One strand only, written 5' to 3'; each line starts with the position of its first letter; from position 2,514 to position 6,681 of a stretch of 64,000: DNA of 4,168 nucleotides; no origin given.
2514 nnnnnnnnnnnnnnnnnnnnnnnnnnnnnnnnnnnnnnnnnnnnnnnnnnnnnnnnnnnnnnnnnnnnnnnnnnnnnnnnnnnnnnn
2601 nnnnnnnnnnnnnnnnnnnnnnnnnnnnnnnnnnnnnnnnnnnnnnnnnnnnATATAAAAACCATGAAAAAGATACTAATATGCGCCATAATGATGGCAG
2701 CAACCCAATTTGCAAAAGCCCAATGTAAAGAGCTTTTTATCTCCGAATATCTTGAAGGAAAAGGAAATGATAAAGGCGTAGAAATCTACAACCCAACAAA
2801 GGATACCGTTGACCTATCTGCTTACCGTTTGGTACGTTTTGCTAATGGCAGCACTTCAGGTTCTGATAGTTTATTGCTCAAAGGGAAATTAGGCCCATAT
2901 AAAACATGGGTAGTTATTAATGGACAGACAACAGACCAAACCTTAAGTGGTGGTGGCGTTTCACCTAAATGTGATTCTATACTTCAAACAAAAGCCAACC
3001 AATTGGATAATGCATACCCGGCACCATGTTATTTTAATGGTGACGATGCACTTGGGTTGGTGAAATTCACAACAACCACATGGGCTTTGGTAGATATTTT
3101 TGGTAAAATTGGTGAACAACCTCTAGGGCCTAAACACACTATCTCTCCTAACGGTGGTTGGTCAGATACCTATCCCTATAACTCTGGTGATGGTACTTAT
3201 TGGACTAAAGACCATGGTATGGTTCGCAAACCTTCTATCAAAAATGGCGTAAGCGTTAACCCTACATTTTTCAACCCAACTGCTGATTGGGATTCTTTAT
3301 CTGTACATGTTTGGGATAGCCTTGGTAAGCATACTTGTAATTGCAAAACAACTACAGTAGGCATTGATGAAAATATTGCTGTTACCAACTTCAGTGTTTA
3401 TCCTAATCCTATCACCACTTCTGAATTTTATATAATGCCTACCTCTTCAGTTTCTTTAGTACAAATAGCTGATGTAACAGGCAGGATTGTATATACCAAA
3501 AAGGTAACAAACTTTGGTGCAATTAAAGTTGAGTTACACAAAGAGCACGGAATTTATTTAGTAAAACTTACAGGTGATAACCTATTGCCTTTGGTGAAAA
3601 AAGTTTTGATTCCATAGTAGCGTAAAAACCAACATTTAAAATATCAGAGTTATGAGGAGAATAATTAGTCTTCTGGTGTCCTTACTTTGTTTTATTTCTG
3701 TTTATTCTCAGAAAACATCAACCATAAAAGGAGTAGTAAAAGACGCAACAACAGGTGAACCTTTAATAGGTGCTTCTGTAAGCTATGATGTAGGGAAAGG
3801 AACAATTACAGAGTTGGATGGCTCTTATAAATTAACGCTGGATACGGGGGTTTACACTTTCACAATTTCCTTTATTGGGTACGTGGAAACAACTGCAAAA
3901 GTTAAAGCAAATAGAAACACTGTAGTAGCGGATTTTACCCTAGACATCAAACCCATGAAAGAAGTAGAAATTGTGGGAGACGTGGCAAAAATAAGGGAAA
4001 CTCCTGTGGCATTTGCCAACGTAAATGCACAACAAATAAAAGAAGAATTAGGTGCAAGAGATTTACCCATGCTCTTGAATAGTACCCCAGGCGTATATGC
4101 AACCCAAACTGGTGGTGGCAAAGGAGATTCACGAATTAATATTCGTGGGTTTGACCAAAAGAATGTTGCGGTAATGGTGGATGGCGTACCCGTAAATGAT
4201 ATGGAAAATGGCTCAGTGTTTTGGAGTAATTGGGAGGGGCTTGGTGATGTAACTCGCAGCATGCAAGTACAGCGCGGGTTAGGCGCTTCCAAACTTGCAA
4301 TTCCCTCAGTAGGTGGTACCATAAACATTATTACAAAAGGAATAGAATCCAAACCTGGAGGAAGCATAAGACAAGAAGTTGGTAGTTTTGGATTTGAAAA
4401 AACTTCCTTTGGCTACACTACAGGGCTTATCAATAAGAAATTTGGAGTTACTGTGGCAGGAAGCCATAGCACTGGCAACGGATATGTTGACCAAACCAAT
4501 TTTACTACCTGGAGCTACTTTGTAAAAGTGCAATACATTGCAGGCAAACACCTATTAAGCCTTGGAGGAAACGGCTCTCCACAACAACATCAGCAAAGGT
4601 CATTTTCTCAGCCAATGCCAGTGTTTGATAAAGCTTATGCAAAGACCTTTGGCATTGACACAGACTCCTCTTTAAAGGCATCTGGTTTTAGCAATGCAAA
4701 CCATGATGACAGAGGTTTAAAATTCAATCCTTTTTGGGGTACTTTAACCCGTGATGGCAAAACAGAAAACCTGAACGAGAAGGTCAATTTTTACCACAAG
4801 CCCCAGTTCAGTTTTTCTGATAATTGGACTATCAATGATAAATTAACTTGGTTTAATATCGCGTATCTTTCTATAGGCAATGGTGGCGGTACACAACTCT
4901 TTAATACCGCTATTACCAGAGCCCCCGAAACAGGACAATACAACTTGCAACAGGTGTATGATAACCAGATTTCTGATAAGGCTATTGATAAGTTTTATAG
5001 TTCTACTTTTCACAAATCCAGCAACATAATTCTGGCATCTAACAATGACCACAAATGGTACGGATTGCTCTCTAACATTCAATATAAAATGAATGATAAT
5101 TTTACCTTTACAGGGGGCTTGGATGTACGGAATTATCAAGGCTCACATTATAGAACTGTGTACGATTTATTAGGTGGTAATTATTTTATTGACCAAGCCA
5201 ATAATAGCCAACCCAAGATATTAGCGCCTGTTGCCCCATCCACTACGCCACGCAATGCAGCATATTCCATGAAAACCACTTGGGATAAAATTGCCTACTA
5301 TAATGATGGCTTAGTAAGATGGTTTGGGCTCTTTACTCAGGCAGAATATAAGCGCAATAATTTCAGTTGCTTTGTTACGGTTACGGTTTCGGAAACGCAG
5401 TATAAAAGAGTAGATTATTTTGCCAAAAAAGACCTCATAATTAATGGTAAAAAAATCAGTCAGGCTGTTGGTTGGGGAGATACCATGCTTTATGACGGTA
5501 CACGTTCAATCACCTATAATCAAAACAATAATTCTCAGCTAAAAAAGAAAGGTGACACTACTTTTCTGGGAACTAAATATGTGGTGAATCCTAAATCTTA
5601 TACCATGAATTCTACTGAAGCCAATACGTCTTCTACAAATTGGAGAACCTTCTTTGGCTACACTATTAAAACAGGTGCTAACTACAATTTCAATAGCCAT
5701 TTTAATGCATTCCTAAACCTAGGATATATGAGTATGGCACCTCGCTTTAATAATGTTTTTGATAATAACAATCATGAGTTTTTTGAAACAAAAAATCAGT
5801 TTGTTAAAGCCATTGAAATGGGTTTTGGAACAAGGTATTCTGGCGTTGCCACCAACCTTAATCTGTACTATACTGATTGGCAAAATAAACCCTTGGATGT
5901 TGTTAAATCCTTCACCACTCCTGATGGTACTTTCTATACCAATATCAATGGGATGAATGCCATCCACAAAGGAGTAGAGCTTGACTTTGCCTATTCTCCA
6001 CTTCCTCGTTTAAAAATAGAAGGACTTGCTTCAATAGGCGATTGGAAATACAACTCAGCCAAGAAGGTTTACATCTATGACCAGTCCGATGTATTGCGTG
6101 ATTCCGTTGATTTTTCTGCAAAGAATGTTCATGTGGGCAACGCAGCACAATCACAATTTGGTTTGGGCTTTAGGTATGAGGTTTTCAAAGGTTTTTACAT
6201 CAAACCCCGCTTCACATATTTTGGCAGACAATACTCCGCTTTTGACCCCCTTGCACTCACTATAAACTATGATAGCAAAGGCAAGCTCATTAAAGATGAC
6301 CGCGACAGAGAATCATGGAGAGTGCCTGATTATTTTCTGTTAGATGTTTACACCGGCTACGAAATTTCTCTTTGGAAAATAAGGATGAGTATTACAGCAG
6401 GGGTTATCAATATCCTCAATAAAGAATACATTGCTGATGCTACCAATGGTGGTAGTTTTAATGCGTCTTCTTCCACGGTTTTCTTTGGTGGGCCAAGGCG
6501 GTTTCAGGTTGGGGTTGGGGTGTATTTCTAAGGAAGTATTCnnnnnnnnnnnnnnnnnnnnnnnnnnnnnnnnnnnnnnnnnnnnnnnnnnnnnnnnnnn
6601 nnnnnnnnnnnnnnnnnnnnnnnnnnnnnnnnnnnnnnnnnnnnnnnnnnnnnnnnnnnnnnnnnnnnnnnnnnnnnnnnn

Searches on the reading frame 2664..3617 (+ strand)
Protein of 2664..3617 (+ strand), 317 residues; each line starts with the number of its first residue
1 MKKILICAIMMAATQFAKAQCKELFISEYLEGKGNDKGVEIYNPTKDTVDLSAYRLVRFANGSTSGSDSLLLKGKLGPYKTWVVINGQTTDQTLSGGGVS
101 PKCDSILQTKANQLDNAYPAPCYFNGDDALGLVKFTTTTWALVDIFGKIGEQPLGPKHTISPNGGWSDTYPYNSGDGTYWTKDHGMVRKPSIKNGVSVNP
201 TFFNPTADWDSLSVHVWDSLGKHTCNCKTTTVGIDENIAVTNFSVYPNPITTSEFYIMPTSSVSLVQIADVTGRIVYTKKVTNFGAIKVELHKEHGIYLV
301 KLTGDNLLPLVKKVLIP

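Call 54: search_protein_families(library=pfam, max_evalue=0.001, proteins=[window:2664-3617:+])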
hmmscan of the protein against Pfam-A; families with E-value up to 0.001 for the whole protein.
window:2664-3617:+ (317 aa): 2 families
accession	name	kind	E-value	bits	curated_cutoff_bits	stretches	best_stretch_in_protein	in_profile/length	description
PF00932.25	LTD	-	4.1e-12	46.9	34.3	1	19-134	3-96/109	Lamin Tail Domain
PF18962.6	Por_Secre_tail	-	2e-08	34.8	27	1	245-315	1-74/75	Secretion system C-terminal sorting domain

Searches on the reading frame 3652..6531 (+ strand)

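Call 54: search_protein_families(library=pfam, max_evalue=0.001, proteins=[window:3652-6531:+])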
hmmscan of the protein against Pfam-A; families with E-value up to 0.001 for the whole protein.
window:3652-6531:+ (959 aa): 3 families
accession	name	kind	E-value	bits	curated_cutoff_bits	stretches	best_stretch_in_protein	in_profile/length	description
PF07715.20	Plug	-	1.2e-15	58.4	23.9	1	114-219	2-103/107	TonB-dependent Receptor Plug Domain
PF13715.12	CarbopepD_reg_2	-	4.1e-14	52.8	32.2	1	25-97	1-76/88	CarboxypepD_reg-like domain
PF13620.12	CarboxypepD_reg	-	3.1e-11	43.9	32.3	1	24-97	1-81/82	Carboxypeptidase regulatory-like domain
